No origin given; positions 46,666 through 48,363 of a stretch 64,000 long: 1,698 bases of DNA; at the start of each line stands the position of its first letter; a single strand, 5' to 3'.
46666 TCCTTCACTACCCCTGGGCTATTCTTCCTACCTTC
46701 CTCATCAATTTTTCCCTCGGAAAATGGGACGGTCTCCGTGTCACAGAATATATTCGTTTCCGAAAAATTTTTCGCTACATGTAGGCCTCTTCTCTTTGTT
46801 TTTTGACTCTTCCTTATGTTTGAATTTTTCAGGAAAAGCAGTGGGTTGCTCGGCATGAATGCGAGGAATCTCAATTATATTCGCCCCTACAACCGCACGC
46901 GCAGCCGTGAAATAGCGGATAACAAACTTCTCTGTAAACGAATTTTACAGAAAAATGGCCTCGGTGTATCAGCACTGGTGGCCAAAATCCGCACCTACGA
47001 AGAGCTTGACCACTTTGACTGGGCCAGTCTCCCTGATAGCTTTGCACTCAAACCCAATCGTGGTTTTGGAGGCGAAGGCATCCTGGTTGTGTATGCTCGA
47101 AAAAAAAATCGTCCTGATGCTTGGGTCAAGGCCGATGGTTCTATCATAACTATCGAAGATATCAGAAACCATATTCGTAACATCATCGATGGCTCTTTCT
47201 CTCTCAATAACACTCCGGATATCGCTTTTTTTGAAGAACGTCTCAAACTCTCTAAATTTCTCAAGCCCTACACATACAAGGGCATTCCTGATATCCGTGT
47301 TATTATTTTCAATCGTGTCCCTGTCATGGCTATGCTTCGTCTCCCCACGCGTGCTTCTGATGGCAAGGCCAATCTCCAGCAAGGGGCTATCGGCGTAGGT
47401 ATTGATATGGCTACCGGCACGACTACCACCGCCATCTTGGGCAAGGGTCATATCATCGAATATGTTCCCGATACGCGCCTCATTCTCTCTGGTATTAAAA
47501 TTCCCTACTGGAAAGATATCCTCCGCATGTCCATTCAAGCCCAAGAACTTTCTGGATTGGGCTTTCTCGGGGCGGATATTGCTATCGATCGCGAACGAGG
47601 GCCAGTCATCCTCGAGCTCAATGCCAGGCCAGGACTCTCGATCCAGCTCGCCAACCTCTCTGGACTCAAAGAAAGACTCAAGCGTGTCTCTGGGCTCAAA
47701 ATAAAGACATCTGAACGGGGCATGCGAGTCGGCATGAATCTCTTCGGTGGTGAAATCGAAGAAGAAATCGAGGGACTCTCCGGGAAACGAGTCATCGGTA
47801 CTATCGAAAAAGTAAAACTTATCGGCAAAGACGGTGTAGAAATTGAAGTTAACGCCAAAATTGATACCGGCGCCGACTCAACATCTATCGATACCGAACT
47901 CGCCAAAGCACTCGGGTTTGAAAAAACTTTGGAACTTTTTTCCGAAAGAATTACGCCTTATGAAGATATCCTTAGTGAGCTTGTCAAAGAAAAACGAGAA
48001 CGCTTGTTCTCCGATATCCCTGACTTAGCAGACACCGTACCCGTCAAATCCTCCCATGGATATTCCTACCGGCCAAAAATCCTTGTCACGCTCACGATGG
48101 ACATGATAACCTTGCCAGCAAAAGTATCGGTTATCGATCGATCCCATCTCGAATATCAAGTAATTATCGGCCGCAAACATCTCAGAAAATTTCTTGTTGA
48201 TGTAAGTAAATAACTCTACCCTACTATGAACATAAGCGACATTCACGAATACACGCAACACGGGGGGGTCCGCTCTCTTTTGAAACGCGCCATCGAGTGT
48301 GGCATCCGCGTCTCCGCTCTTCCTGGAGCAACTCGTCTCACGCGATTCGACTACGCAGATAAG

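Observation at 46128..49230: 7TM protein + ATP-grasp-retropepsin fusion + second ATP-grasp ligase: putative amidoligase/peptide-modification module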

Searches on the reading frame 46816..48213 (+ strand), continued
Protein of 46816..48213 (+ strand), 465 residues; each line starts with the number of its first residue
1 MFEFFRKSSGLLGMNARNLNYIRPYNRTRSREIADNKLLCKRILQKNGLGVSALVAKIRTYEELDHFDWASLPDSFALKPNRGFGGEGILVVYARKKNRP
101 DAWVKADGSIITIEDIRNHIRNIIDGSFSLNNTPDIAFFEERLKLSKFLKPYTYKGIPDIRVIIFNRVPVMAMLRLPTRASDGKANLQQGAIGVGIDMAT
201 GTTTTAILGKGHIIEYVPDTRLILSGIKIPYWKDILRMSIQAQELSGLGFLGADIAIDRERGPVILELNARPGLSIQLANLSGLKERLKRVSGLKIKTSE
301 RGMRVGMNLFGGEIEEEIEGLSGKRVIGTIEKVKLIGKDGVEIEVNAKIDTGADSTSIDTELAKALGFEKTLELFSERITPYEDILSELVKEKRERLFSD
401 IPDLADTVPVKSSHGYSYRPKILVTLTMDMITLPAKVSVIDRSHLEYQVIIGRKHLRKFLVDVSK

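Call 40: find_encoding_contigs(protein=P0134, flank=8000, max_places=2)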
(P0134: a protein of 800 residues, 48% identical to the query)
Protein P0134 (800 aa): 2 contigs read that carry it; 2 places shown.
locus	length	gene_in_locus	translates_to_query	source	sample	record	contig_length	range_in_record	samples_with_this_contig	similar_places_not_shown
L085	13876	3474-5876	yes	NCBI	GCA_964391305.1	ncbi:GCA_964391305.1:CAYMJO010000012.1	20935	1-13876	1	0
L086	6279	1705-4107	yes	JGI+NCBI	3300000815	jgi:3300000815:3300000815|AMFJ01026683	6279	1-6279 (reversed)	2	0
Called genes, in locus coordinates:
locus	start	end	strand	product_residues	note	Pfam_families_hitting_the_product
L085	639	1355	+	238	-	PF20772:TACO1_YebC_N, PF01709:Transcrip_reg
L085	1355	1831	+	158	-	PF02075:RuvC, PF07066:DUF3882 (weak)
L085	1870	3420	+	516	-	PF00801:PKD, PF18911:PKD_4, PF14402:7TM_transglut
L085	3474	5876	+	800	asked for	PF14397:ATPgrasp_ST, PF02655:ATP-grasp_3 (faint), PF14398:ATPgrasp_YheCD (faint), PF05618:RimB-like (weak), PF08014:MATCAP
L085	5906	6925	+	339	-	PF01071:GARS_A (weak), PF02655:ATP-grasp_3 (faint), PF08443:RimK (faint)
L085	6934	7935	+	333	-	PF14397:ATPgrasp_ST (faint), PF02655:ATP-grasp_3, PF08443:RimK, PF02955:GSH-S_ATP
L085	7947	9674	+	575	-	PF08014:MATCAP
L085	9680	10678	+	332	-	PF02786:CPSase_L_D2, PF08443:RimK (weak), PF02222:ATP-grasp (weak), PF07478:Dala_Dala_lig_C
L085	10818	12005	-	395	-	PF00579:tRNA-synt_1b, PF22421:SYY_C-terminal, PF01479:S4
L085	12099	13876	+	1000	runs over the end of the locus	PF00912:Transgly, PF00905:Transpeptidase, PF17957:Big_7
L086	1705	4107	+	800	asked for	PF14397:ATPgrasp_ST, PF02655:ATP-grasp_3 (faint), PF14398:ATPgrasp_YheCD (faint), PF05618:RimB-like (weak), PF08014:MATCAP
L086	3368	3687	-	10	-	-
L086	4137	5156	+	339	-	PF01071:GARS_A (weak), PF02655:ATP-grasp_3 (faint), PF08443:RimK (faint)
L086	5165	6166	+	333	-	PF14397:ATPgrasp_ST (faint), PF02655:ATP-grasp_3, PF08443:RimK, PF02955:GSH-S_ATP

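Call 41: predict_structure(alignment_id=A1)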
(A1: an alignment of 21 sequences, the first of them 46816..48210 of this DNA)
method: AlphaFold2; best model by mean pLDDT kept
length: 465 residues; sequences in the alignment: 21
mean_pLDDT: 89.5   pTM: 0.69
mean pLDDT of the five models: 89.5, 88.6, 88.5, 88.4, 86.7
residues with pLDDT >= 90: 293; 70-90: 147; 50-70: 21; < 50: 4
segments of 3 or more residues with pLDDT < 50: 1-4
pLDDT, mean of each block of 10 residues (from residue 1): 54 90 92 93 96 96 96 94 86 90 90 96 91 92 92 91 97 94 87 94 90 88 90 97 95 96 95 90 90 91 91 66 82 93 95 92 95 88 70 81 88 82 92 93 90 91 76
secondary structure, 60 per line:
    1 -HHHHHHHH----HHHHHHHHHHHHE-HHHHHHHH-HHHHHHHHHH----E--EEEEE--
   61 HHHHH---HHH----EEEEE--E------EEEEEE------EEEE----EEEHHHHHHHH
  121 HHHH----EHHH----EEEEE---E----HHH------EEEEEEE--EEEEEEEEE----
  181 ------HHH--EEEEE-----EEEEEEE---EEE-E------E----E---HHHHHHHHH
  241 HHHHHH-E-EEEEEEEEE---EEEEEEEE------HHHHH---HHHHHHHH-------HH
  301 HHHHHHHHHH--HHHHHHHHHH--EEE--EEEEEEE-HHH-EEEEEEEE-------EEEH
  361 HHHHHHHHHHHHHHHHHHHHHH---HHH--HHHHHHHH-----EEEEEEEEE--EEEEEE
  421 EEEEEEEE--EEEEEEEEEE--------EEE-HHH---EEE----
elements in order: H2-9 H14-25 H28-35 H37-46 E54-58 H61-65 E76-80 E90-95 E102-105 E110-112 H113-124 E137-141 E159-165 E168-176 E192-196 E202-208 E212-214 H232-246 E250-258 E262-269 H276-280 H284-291 H299-310 H313-322 E325-327 E330-336 E342-349 E357-359 H360-382 H391-398 E404-412 E415-428 E431-440 E449-451 E459-461
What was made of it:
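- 47740..47778 (+): Conserved acidic linker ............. (residues 309-321). The linker has low pLDDT, 66 for block 311-320 (call 41).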

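Call 44: fold_search(model_id=the predicted structure, library=pdb)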
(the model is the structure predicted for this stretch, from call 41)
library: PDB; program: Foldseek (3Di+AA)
matches with E <= 10: 1320; with E <= 0.001: 485
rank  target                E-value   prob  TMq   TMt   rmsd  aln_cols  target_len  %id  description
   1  3vpb_B                5.9e-10  1.00  0.37  0.59   4.2       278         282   15  ArgX from Sulfolobus tokodaii complexed with LysW/Glu/ADP/Mg/Zn/Sulfate (released 2013-02-27)
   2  3vpb_A                6.6e-10  1.00  0.38  0.59   4.0       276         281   14  ArgX from Sulfolobus tokodaii complexed with LysW/Glu/ADP/Mg/Zn/Sulfate (released 2013-02-27)
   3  7wae_A                1.1e-09  1.00  0.33  0.19   7.9       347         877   17  Trichodesmium erythraeum cyanophycin synthetase 1 (TeCphA1) with ATPgammaS, 4x(beta-Asp-Arg), and aspartate (released 2022-09-07)
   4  7wae_C                1.3e-09  1.00  0.32  0.22  16.2       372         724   17  Trichodesmium erythraeum cyanophycin synthetase 1 (TeCphA1) with ATPgammaS, 4x(beta-Asp-Arg), and aspartate (released 2022-09-07)
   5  7qys_L                1.7e-09  1.00  0.34  0.51   6.4       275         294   17  Crystal structure of RimK from Pseudomonas syringae DC3000 (released 2022-10-05)
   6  3vpc_C                1.8e-09  1.00  0.35  0.55   5.5       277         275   14  ArgX from Sulfolobus tokodaii complexed with ADP (released 2013-02-27)
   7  5zct_C                2.1e-09  1.00  0.34  0.52   5.0       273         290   16  The crystal structure of the poly-alpha-L-glutamate peptides synthetase RimK at 2.05 angstrom resolution. (released 2018-07-25)
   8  5zct_A                2.4e-09  1.00  0.35  0.53   6.5       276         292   17  The crystal structure of the poly-alpha-L-glutamate peptides synthetase RimK at 2.05 angstrom resolution. (released 2018-07-25)
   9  7qys_E                3.6e-09  1.00  0.34  0.52   6.3       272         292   16  Crystal structure of RimK from Pseudomonas syringae DC3000 (released 2022-10-05)
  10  7wac_A                3.6e-09  1.00  0.29  0.20  16.2       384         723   16  Trichodesmium erythraeum cyanophycin synthetase 1 (TeCphA1) (released 2022-09-07)
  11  7qys_D                3.8e-09  1.00  0.35  0.53   6.2       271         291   15  Crystal structure of RimK from Pseudomonas syringae DC3000 (released 2022-10-05)
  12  5zk6                  4.6e-09  1.00  0.33  0.50   5.7       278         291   17  Crystal structure of RimK complexed with RpsF (released 2019-03-27)
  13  4iwx                  6.1e-09  1.00  0.36  0.55   4.5       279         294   16  Rimk structure at 2.85A (released 2013-05-08)
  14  7qyr_E                9.8e-09  1.00  0.32  0.49   6.8       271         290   15  Crystal structure of RimK from Pseudomonas aeruginosa PAO1 (released 2022-10-05)
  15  7qys_A                1.3e-08  1.00  0.34  0.53   6.2       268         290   15  Crystal structure of RimK from Pseudomonas syringae DC3000 (released 2022-10-05)
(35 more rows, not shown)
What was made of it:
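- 46834..47694 (+): ATP-grasp ligase domain of g2 (residues 7-293). The nearest solved folds are ArgX/LysX, the CphA1 G-domain and RimK (call 44).
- Structure: the nearest folds of the ligase domain are C-terminus-extending ligases, namely ArgX/LysX, RimK and the CphA1 G-domain (call 44). The closest ligase folds act on peptide C-termini (call 44).
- Tried and rejected: Foldseek on the whole fusion was dominated by the ATP-grasp half (call 44).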

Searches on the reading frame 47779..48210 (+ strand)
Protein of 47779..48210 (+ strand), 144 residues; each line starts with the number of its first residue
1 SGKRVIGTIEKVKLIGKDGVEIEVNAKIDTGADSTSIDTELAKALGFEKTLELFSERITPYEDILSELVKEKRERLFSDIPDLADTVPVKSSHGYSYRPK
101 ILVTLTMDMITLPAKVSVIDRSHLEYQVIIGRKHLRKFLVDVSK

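Call 60: search_solved_structures(query=A4, max_evalue=1, show_alignments=5)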
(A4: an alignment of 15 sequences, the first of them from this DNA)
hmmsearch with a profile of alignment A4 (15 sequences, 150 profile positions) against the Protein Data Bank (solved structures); distinct sequences matched with E-value up to 1: 13.
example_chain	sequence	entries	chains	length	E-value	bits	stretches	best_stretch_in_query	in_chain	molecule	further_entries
9g58_A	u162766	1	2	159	2.9e-11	46.9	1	3-148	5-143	Putative ATP-dependent zinc protease domain-containing protein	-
9g59_A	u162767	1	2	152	2.3e-09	40.8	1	22-145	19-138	Putative ATP-dependent zinc protease domain-containing protein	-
2pma_A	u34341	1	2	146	1.8e-06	31.4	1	101-141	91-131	Uncharacterized protein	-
2i1a_A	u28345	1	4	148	0.0019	21.6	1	20-53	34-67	DNA damage-inducible protein DDI1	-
4z2z_A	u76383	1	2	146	0.002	21.5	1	20-53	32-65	DNA damage-inducible protein 1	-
5c9d_A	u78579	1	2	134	0.22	14.9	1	6-50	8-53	ApRick protease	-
5c9b_A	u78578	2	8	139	0.24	14.7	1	7-50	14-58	ApRick protease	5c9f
4ry0_A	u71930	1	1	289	0.39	14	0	43-90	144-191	Probable ribose ABC transporter, substrate-binding protein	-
5ibq_A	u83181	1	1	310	0.48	13.8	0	43-90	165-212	Probable ribose ABC transporter, substrate-binding protein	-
2jas_A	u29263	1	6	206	0.58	13.5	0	31-89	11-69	DEOXYGUANOSINE KINASE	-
2jaq_A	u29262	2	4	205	0.6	13.5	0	31-89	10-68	DEOXYGUANOSINE KINASE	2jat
9k4q_A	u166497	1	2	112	0.6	13.4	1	40-72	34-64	C2-Zn1-HEHE-2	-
3onr_A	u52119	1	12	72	0.69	13.3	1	67-111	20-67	PROTEIN TRANSPORT PROTEIN SECE2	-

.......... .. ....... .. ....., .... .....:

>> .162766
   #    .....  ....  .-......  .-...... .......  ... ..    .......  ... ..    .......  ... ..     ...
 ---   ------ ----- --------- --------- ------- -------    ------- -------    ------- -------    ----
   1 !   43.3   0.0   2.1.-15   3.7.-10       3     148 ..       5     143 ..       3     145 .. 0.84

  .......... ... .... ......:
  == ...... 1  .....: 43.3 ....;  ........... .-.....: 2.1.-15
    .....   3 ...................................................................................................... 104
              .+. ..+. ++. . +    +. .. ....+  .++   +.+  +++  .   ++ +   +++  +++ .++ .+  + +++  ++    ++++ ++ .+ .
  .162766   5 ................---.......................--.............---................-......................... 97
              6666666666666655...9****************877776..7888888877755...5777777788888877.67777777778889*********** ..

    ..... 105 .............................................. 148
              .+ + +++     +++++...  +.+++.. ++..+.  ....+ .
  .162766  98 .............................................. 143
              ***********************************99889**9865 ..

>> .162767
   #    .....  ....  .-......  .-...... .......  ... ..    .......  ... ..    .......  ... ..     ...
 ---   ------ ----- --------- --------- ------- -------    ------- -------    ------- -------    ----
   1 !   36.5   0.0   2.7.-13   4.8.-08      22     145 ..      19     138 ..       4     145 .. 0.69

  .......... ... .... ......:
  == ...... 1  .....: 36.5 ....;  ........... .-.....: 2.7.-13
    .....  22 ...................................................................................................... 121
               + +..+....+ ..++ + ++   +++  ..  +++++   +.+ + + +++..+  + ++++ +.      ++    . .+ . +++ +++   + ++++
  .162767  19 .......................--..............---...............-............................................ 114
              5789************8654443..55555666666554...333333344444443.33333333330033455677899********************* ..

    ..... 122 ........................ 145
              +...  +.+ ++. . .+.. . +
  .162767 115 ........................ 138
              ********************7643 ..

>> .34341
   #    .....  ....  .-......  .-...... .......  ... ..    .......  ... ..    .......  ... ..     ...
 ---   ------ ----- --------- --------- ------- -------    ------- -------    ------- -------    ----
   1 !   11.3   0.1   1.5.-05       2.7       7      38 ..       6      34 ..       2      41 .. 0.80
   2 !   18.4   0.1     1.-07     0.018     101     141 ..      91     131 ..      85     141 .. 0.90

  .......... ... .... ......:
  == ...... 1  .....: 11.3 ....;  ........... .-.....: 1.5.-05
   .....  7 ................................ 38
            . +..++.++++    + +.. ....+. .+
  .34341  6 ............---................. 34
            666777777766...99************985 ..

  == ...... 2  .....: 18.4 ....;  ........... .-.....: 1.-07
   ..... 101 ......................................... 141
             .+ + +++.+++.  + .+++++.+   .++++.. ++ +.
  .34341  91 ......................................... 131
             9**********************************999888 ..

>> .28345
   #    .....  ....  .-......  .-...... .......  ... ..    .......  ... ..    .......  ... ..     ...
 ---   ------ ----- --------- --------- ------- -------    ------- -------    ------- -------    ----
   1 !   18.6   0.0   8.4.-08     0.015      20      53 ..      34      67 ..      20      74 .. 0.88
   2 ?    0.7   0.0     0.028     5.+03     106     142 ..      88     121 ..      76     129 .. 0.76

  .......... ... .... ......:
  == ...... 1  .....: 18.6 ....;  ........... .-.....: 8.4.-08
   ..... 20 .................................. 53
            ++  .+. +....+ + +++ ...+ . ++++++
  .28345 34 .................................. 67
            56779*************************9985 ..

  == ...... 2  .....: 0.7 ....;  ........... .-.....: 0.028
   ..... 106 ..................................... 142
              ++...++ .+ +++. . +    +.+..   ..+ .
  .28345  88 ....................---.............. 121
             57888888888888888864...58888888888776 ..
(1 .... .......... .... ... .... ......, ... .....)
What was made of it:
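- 47785..48207 (+): Retropepsin-like aspartic peptidase domain of g2 (residues 324-464); catalytic D350 at 47863-47865. A domain profile matches PDB 9g58 (2.9e-11), 9g59 and 2pma, then Ddi1 (call 60).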
